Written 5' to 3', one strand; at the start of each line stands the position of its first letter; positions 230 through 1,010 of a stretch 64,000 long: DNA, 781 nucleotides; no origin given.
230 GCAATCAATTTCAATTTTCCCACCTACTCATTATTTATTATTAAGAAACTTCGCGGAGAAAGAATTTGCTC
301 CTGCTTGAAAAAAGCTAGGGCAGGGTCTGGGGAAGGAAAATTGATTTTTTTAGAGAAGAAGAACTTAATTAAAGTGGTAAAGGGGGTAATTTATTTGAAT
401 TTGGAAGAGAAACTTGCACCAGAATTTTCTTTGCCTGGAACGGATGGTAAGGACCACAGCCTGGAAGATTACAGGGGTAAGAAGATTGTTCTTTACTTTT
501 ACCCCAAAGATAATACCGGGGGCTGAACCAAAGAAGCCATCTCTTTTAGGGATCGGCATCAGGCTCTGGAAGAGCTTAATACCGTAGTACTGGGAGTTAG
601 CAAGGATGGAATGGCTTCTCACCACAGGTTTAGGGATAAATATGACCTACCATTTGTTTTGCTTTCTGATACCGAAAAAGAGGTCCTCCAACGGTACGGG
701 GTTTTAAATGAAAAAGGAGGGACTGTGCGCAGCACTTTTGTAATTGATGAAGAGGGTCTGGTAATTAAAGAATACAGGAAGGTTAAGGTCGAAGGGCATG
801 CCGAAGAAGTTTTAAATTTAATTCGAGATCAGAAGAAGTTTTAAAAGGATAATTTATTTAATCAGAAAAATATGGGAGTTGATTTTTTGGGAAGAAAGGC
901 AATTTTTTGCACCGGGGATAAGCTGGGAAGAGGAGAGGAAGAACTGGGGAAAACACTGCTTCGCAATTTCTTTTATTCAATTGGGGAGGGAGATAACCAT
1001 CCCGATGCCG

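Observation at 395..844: Bcp-type peroxiredoxin with TGA at the peroxidatic cysteine codon: probable selenoprotein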

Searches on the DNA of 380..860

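Call 64: search_rna_families(source=window, start=380, end=860, threshold=evalue, max_evalue=10)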
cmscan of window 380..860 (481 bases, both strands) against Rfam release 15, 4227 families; matches with E-value up to 10: 3.
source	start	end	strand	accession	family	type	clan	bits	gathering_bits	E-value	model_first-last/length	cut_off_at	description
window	485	529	-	RF01370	CRISPR-DR57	Gene; CRISPR;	-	15.1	39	2.2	1-37/37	no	CRISPR RNA direct repeat element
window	590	781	+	RF01970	RMST_9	Gene; lncRNA;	-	14.5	65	2.4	1-193/193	no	Rhabdomyosarcoma 2 associated transcript conserved region 9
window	813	860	-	RF02034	IMES-1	Gene;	-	13.3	81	2.3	146-191/191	5'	IMES-1 RNA motif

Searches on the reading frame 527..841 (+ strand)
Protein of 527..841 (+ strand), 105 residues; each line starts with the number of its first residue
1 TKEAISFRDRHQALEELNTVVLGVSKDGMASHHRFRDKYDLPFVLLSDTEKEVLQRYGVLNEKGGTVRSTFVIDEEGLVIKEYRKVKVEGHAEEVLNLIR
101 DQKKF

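Call 23: find_homologous_proteins(query=window:527-841:+)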
Query seq(105 aa) (105 aa): 1726 proteins with E <= 0.001 among 1732 candidates; the best 120 are listed.
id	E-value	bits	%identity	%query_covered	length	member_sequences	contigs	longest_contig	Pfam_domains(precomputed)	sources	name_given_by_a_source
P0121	4.0e-42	160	100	73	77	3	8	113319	PF08534.17,PF00578.28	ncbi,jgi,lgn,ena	-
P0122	2.4e-37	145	79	80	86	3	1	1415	PF08534.17,PF00578.28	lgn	-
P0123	4.5e-33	131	80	70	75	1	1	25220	PF08534.17,PF00578.28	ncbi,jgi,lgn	-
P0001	3.8e-26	109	57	95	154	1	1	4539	PF08534.17,PF00578.28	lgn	-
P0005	7.2e-26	108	57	95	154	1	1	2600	PF08534.17,PF00578.28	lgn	-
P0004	7.2e-26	108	57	95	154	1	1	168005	PF08534.17,PF00578.28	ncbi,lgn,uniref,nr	ncbi:peroxiredoxin Q/BCP [Clostridium amylolyticum]|uniref:thioredoxin-dependent peroxiredoxin n=1 T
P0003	7.3e-26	108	57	95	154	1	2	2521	PF08534.17,PF00578.28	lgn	-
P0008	1.4e-25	107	56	95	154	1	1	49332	PF08534.17,PF00578.28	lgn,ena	-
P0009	1.5e-25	107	55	95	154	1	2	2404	PF08534.17,PF00578.28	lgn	-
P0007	2.8e-25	106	56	95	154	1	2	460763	PF08534.17,PF00578.28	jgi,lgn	-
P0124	5.3e-25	105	55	97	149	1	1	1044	PF08534.17,PF00578.28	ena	-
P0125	7.9e-25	105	56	96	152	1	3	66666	PF08534.17,PF00578.28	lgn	-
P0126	1.4e-24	104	54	97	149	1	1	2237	PF08534.17,PF00578.28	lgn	-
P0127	3.5e-24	103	53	97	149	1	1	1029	PF08534.17,PF00578.28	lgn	-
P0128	3.8e-24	103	54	97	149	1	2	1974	PF08534.17,PF00578.28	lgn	-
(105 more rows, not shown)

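Call 24: find_encoding_contigs(protein=P0121, flank=2500, max_places=8)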
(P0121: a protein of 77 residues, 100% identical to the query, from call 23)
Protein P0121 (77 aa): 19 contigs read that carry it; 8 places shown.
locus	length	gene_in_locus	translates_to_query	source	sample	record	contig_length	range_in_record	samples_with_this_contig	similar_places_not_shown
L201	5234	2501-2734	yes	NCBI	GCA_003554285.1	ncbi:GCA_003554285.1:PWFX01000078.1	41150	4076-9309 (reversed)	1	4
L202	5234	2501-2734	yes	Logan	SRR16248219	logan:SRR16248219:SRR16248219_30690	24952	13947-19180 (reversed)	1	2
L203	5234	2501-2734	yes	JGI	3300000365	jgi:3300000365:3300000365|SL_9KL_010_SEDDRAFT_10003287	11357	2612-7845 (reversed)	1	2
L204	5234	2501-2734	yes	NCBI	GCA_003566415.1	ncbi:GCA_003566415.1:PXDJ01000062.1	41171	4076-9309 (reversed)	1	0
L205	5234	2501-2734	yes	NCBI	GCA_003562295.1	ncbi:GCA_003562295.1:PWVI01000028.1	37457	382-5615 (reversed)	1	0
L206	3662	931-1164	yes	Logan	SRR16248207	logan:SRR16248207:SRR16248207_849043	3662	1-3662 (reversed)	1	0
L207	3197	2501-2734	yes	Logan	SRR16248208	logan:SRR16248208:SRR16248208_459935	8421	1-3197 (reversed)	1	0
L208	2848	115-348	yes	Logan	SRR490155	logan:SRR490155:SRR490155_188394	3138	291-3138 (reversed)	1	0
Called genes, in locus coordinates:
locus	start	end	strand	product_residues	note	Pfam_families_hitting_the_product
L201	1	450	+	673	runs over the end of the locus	PF00122:E1-E2_ATPase, PF00702:Hydrolase, PF08282:Hydrolase_3 (faint)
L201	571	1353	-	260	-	PF00459:Inositol_P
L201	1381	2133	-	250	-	PF02811:PHP (weak)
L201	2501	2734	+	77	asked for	PF00578:AhpC-TSA, PF08534:Redoxin (weak)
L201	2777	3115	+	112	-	PF02635:DsrE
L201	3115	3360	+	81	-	-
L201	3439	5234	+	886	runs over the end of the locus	PF00270:DEAD, PF04851:ResIII (weak), PF00271:Helicase_C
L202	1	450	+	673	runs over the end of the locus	PF00122:E1-E2_ATPase, PF00702:Hydrolase, PF08282:Hydrolase_3 (faint)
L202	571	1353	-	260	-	PF00459:Inositol_P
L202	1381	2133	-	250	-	PF02811:PHP (weak)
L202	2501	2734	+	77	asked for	PF00578:AhpC-TSA, PF08534:Redoxin (weak)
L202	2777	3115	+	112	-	PF02635:DsrE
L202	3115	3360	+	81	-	-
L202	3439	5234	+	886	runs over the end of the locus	PF00270:DEAD, PF04851:ResIII (weak), PF00271:Helicase_C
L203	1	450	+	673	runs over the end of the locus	-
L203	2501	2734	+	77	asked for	PF00578:AhpC-TSA, PF08534:Redoxin (weak)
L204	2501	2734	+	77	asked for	PF00578:AhpC-TSA, PF08534:Redoxin (weak)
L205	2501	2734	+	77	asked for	PF00578:AhpC-TSA, PF08534:Redoxin (weak)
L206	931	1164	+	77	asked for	PF00578:AhpC-TSA, PF08534:Redoxin (weak)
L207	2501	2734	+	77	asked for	PF00578:AhpC-TSA, PF08534:Redoxin (weak)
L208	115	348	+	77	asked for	PF00578:AhpC-TSA, PF08534:Redoxin (weak)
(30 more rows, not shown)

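Call 25: find_encoding_contigs(protein=P0122, flank=2500, max_places=4)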
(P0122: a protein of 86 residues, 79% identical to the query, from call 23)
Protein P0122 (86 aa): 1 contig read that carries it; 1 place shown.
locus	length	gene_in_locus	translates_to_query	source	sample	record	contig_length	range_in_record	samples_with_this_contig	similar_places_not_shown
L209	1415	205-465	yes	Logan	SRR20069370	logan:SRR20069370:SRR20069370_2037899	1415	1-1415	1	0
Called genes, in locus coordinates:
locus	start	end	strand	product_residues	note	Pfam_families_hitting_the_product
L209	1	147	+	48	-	?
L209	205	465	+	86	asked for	PF00578:AhpC-TSA, PF08534:Redoxin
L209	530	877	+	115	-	PF02635:DsrE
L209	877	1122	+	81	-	-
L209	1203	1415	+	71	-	?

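Call 26: find_encoding_contigs(protein=P0123, flank=2500, max_places=4)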
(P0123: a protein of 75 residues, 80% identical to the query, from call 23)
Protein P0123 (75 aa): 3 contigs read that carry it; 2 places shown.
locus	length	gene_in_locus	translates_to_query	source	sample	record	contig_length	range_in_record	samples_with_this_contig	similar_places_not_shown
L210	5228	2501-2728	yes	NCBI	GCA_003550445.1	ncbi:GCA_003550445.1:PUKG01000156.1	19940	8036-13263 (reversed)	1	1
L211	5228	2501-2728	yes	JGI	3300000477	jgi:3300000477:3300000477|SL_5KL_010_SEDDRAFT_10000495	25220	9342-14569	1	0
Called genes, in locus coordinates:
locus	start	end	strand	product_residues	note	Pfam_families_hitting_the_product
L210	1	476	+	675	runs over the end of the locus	PF00122:E1-E2_ATPase, PF00702:Hydrolase, PF08282:Hydrolase_3 (faint)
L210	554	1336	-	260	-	PF00459:Inositol_P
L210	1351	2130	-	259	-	PF02811:PHP (weak)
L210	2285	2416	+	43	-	PF08534:Redoxin, PF00578:AhpC-TSA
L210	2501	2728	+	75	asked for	PF00578:AhpC-TSA, PF08534:Redoxin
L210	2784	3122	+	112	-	PF02635:DsrE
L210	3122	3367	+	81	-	-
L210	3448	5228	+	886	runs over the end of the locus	PF00270:DEAD, PF04851:ResIII (weak), PF00271:Helicase_C, PF16124:RecQ_Zn_bind (weak)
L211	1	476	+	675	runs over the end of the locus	PF00122:E1-E2_ATPase, PF00702:Hydrolase, PF08282:Hydrolase_3 (faint)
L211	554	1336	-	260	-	PF00459:Inositol_P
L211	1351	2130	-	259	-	PF02811:PHP (weak)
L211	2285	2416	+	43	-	PF08534:Redoxin, PF00578:AhpC-TSA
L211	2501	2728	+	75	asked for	PF00578:AhpC-TSA, PF08534:Redoxin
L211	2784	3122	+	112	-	PF02635:DsrE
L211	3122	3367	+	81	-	-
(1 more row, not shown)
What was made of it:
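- Gene callers split the gene into fragments of 43 and 77 residues in public records (calls 24, 26).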

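Call 63: list_cluster_members(proteins=[P0121, P0233, P0234, P0123, P0241])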
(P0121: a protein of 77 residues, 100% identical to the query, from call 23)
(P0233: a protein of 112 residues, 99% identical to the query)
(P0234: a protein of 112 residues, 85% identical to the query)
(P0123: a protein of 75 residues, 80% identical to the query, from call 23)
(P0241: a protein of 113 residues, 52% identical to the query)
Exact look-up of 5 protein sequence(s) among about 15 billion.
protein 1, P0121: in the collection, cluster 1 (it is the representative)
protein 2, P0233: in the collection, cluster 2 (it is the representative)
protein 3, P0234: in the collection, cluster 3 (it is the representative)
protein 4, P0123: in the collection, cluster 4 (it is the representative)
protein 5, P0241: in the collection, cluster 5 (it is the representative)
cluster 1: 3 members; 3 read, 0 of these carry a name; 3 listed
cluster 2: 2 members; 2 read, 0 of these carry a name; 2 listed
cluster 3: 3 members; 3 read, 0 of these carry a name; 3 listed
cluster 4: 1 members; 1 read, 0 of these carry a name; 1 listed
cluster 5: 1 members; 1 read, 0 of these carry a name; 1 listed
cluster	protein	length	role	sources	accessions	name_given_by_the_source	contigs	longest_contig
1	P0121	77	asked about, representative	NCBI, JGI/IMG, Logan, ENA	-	-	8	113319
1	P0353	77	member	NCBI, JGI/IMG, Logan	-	-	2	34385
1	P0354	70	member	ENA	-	-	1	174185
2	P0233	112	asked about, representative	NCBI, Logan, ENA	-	-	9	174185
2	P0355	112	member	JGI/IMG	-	-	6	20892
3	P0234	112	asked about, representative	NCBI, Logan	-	-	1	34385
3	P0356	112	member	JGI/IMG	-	-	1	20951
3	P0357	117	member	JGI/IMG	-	-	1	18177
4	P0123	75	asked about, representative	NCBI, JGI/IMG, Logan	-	-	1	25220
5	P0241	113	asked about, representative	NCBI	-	-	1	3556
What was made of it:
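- Tried and rejected: The cluster look-up gave no organism names (call 63).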
